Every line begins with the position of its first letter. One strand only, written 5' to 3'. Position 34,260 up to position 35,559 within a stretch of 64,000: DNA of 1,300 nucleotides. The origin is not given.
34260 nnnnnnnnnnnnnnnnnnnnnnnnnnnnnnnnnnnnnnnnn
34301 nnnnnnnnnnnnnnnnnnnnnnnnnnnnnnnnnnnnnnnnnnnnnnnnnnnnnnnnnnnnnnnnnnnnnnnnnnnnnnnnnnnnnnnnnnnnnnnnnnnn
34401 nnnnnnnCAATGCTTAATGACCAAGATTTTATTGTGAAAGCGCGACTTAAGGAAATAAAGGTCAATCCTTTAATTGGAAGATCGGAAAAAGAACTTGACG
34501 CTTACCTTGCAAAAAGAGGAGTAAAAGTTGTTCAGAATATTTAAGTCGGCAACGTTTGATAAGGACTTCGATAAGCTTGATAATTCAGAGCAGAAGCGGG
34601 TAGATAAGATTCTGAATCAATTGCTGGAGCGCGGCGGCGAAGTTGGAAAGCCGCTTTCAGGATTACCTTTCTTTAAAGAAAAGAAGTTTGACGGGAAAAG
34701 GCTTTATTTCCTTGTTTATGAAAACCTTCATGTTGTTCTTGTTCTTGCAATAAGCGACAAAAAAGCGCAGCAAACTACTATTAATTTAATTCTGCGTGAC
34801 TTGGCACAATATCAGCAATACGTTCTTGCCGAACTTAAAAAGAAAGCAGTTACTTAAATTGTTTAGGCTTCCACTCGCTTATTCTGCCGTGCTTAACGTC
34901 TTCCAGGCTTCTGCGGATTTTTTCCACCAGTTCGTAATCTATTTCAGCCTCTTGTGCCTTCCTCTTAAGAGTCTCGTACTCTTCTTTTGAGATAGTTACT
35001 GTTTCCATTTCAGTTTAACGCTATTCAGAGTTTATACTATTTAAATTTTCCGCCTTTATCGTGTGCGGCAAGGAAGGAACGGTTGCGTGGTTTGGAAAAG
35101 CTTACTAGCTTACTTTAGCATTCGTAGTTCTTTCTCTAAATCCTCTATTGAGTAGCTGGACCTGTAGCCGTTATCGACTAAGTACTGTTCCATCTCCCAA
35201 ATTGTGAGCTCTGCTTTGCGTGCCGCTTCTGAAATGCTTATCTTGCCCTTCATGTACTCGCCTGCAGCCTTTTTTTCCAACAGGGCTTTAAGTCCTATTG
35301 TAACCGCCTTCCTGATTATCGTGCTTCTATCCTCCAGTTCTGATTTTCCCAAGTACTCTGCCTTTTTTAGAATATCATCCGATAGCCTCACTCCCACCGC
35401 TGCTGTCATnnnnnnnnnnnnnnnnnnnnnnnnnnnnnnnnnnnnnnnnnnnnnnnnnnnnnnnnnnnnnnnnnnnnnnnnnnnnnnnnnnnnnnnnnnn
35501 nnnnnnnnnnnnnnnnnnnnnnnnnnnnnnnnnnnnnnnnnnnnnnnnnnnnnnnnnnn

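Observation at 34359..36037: Three copies of the proS 3' end with toxin-antitoxin cassettes between them: serial site-specific insertion into a protein-gene terminus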

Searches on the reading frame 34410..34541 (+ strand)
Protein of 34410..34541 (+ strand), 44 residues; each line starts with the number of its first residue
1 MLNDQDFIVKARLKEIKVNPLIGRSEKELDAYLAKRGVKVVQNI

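Call 7: search_protein_families(library=pfam, proteins=[window:34410-34541:+], max_evalue=0.01)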
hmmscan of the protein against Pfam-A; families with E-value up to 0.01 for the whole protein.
window:34410-34541:+ (44 aa): 0 families

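Call 75: search_protein_families(library=ncbifam, proteins=[window:34410-34541:+], max_evalue=0.01)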
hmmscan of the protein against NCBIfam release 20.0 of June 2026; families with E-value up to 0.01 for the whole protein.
window:34410-34541:+ (44 aa): 0 families

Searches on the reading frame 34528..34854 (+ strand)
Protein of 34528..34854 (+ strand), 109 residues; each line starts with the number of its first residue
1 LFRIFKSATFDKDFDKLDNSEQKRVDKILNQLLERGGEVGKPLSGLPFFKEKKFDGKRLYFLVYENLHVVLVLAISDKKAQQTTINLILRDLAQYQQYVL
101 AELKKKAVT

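Call 7: search_protein_families(library=pfam, proteins=[window:34528-34854:+], max_evalue=0.01)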
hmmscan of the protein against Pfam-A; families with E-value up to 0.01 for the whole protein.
window:34528-34854:+ (109 aa): 0 families

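Call 74: search_solved_structures(query=window:34528-34854:+, max_evalue=1)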
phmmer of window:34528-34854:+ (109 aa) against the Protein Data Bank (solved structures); distinct sequences matched with E-value up to 1: 4.
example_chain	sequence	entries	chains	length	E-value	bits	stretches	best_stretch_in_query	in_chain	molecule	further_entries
1d2p_A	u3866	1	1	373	0.047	17.3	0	9-41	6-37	COLLAGEN ADHESIN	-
4v7j_Ay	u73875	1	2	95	0.65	13.7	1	12-83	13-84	Toxin relE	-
2kc8_A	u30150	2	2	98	0.76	13.4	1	12-83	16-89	Toxin relE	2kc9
1d2o_A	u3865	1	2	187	0.77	13.4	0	9-42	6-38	COLLAGEN ADHESIN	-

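Call 75: search_protein_families(library=ncbifam, proteins=[window:34528-34854:+], max_evalue=0.01)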
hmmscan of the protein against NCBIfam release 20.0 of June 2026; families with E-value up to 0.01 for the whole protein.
window:34528-34854:+ (109 aa): 1 family
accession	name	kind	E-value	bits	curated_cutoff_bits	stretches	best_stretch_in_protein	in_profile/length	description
TIGR02683.1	upstrm_HI1419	hypoth_equivalog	0.00061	20.1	62.85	1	4-86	3-86/95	type II toxin-antitoxin system RelE/ParE family toxin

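Call 89: find_related_loci(query=window:34528-34854:+, collection=viral_contigs, flank=5000)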
Query window:34528-34854:+ (109 aa) in viral_contigs; peptide patterns used: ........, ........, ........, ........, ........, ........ (x = any residue, [..] = any of these).
19 stretches matched a pattern, but none encodes a relative of the query by tblastn (E <= 1e-3).

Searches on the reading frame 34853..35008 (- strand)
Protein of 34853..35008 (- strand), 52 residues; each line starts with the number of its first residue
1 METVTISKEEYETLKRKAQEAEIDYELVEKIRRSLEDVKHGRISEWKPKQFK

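Call 7: search_protein_families(library=pfam, proteins=[window:34853-35008:-], max_evalue=0.01)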
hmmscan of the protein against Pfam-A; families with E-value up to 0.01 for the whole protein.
window:34853-35008:- (52 aa): 1 family
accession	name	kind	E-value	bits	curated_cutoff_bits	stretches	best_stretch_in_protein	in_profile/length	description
PF05701.16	WEMBL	-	0.0042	16.3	35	1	2-46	469-511/562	Weak chloroplast movement under blue light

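Call 75: search_protein_families(library=ncbifam, proteins=[window:34853-35008:-], max_evalue=0.01)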
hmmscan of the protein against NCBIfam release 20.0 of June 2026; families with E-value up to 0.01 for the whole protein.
window:34853-35008:- (52 aa): 1 family
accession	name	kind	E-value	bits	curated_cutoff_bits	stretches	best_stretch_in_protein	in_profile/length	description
NF010249.0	PRK13696.1-1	equivalog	0.0043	17.2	90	1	3-22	5-24/72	hypothetical protein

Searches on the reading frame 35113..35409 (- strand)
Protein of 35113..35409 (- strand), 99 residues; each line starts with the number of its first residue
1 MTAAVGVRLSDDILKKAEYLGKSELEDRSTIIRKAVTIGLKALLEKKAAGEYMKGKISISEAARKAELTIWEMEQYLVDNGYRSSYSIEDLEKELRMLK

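Call 7: search_protein_families(library=pfam, proteins=[window:35113-35409:-], max_evalue=0.01)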
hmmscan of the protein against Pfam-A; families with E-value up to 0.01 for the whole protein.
window:35113-35409:- (99 aa): 1 family
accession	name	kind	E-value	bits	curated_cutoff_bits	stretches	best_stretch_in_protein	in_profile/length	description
PF03683.19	UPF0175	-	1.5e-07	31.4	27.9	1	43-96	20-74/75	Uncharacterised protein family (UPF0175)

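Call 75: search_protein_families(library=ncbifam, proteins=[window:35113-35409:-], max_evalue=0.01)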
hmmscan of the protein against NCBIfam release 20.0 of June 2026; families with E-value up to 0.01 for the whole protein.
window:35113-35409:- (99 aa): 0 families
